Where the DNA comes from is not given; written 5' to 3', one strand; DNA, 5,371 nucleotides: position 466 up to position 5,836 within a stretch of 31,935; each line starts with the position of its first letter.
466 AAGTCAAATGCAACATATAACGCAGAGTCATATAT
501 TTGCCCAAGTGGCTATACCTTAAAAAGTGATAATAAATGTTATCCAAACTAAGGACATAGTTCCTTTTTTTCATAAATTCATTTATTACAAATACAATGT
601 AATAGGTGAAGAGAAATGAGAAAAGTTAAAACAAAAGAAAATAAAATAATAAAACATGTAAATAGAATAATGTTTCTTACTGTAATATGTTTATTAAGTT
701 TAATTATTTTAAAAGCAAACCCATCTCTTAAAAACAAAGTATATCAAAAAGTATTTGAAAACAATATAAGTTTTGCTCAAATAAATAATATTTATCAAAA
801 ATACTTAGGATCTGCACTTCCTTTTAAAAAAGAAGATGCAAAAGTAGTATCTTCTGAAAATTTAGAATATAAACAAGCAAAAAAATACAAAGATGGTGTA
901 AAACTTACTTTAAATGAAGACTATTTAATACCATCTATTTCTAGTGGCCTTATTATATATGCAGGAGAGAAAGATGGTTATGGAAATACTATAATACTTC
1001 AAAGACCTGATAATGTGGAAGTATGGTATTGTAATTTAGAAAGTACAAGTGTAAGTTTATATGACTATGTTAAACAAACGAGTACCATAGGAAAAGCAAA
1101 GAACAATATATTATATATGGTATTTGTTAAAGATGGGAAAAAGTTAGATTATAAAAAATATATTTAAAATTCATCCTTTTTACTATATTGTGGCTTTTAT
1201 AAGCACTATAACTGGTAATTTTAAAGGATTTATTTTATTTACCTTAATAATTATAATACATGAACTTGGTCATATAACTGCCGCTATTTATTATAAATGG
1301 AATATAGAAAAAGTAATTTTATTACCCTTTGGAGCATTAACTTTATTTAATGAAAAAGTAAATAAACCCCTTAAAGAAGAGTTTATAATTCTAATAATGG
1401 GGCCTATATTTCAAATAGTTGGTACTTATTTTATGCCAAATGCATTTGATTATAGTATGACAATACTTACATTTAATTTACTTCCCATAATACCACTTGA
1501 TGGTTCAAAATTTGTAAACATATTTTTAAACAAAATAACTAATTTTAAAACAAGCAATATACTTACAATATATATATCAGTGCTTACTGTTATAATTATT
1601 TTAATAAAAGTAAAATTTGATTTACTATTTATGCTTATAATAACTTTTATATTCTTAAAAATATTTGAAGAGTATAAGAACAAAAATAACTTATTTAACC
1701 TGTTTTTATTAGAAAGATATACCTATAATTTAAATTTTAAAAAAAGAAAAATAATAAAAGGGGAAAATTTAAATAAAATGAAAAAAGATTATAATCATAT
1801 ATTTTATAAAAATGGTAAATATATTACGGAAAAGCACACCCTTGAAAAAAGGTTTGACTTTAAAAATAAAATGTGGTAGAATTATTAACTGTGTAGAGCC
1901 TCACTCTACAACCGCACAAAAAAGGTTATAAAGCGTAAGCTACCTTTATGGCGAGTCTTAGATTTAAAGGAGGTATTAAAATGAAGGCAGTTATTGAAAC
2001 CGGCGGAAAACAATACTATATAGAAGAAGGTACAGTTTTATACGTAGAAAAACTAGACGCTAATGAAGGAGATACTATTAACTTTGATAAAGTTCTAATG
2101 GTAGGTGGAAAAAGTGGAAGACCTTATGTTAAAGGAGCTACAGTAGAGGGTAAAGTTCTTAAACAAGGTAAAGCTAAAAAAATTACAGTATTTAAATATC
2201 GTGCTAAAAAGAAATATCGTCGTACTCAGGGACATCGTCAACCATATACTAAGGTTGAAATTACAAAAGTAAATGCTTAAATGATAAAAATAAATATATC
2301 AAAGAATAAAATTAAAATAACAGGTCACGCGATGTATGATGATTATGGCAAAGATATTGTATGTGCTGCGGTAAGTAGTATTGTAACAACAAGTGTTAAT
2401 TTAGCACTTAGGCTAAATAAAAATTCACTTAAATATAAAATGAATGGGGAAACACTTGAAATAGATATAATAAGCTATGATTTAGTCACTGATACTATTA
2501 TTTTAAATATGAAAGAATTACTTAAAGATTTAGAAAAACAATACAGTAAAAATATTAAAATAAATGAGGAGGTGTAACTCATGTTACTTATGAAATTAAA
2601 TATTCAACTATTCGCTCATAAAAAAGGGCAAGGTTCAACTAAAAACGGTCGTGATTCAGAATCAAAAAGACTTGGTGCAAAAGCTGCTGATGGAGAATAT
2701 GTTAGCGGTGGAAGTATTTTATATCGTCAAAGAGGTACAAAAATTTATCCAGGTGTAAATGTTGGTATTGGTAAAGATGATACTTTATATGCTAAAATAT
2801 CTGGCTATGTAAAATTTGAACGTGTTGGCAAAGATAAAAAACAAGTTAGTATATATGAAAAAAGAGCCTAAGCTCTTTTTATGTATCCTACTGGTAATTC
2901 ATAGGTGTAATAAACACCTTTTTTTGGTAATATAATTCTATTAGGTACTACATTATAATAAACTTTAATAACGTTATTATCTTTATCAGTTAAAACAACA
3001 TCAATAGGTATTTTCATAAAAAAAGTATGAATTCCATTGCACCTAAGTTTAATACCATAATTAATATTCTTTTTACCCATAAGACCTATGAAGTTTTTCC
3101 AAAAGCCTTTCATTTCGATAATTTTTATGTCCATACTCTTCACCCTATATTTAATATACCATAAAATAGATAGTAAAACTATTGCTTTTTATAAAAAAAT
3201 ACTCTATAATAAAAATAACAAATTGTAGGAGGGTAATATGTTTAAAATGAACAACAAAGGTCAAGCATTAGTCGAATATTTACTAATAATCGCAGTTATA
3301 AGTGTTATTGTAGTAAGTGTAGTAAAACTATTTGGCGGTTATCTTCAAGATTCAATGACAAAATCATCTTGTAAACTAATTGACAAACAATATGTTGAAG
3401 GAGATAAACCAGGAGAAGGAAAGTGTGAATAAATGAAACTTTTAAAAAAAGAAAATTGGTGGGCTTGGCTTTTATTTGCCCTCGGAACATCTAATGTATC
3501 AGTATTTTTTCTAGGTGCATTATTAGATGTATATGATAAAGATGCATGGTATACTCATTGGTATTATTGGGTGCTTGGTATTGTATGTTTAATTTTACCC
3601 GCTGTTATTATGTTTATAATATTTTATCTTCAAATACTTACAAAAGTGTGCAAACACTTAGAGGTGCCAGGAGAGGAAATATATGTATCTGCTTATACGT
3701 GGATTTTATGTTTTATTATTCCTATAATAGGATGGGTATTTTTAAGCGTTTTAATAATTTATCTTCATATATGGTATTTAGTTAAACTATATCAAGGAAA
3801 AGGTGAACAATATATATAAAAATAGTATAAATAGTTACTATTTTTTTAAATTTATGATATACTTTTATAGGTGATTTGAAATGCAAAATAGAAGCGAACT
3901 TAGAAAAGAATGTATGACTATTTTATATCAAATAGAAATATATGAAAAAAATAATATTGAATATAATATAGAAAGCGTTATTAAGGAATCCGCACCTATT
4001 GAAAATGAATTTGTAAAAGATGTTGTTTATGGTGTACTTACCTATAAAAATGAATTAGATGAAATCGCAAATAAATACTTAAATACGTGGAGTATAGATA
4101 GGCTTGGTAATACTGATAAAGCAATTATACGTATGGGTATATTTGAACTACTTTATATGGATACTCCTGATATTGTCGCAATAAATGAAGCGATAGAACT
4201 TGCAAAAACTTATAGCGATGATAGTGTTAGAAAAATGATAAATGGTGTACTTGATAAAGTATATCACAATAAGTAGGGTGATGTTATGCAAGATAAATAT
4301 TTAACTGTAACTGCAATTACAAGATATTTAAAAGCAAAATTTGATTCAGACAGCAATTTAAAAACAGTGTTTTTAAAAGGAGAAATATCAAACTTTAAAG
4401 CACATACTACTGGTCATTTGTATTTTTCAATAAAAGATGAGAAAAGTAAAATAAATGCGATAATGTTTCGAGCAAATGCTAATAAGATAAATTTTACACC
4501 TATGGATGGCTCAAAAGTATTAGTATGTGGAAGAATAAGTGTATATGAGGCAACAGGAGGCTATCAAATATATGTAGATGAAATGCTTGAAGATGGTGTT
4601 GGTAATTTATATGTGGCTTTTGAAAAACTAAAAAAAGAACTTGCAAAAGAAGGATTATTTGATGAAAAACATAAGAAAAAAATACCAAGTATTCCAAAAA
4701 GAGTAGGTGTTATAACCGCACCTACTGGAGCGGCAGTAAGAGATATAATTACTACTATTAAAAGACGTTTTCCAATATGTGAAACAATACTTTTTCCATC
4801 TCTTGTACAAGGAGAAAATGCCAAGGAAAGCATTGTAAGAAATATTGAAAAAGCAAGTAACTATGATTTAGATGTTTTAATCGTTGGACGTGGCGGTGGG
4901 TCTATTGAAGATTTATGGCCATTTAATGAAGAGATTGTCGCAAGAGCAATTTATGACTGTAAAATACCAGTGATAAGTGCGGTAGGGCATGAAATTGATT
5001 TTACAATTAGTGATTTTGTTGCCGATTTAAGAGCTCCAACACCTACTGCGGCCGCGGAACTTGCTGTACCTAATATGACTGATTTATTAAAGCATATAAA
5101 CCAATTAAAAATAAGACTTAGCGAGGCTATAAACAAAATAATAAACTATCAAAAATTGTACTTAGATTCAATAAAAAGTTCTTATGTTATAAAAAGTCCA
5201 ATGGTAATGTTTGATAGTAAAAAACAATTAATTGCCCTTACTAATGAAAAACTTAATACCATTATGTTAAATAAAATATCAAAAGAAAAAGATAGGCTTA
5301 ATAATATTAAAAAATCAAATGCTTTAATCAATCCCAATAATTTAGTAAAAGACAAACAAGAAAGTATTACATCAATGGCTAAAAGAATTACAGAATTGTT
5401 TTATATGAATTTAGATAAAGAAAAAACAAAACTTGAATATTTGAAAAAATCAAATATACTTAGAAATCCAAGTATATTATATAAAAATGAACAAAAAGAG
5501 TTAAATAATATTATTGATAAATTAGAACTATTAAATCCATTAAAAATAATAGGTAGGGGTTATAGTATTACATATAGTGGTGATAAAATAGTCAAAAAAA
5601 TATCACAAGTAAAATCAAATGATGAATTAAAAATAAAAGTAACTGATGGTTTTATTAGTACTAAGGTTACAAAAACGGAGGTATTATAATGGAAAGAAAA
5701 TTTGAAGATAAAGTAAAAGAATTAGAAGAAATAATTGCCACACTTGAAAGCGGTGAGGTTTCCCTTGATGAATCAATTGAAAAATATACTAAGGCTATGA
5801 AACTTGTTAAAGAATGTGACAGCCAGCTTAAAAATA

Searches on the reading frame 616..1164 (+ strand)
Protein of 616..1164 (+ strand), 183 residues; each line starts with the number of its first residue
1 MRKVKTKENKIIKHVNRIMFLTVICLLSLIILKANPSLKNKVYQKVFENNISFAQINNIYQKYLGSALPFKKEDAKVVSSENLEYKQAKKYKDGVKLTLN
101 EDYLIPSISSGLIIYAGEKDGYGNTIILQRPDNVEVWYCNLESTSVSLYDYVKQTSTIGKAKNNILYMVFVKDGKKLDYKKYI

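Call 59: search_protein_families(library=pfam, proteins=[window:616-1164:+], max_evalue=0.0001)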
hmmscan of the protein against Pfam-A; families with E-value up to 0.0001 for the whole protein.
window:616-1164:+ (183 aa): 1 family
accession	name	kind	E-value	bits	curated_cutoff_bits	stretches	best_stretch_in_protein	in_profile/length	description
PF01551.29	Peptidase_M23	-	2.4e-12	47.3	28.7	1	91-164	2-75/96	Peptidase family M23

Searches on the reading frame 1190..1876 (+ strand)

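Call 59: search_protein_families(library=pfam, proteins=[window:1190-1876:+], max_evalue=0.0001)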
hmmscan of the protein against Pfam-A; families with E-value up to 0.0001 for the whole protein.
window:1190-1876:+ (229 aa): 1 family
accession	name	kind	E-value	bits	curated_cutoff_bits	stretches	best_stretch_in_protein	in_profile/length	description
PF02163.28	Peptidase_M50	-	3.3e-15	56.5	27.2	2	14-78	3-92/221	Peptidase family M50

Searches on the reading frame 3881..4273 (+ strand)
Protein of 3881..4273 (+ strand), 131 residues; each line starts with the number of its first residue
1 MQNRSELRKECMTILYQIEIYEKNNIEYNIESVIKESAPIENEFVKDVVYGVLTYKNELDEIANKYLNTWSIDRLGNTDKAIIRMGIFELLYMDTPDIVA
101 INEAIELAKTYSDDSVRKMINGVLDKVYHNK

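Call 59: search_protein_families(library=pfam, proteins=[window:3881-4273:+], max_evalue=0.0001)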
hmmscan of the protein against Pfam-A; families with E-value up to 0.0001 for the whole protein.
window:3881-4273:+ (131 aa): 1 family
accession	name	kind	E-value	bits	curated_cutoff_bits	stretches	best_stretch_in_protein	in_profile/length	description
PF01029.23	NusB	-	1.9e-33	116.1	23.1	1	7-128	3-132/133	NusB family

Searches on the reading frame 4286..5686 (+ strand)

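Call 16: search_protein_families(library=pfam, proteins=[window:4286-5686:+], max_evalue=0.00001)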
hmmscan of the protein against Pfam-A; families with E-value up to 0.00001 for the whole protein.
window:4286-5686:+ (467 aa): 3 families
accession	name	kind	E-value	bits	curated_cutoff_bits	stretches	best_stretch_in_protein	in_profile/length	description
PF02601.20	Exonuc_VII_L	-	8.3e-104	347.9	35.9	1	124-458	1-313/315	Exonuclease VII, large subunit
PF13742.12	tRNA_anti_2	-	1.3e-28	99.4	27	1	6-100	1-94/95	OB-fold nucleic acid binding domain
PF01336.31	tRNA_anti-codon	-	1e-10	41.8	27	1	29-100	2-72/75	OB-fold nucleic acid binding domain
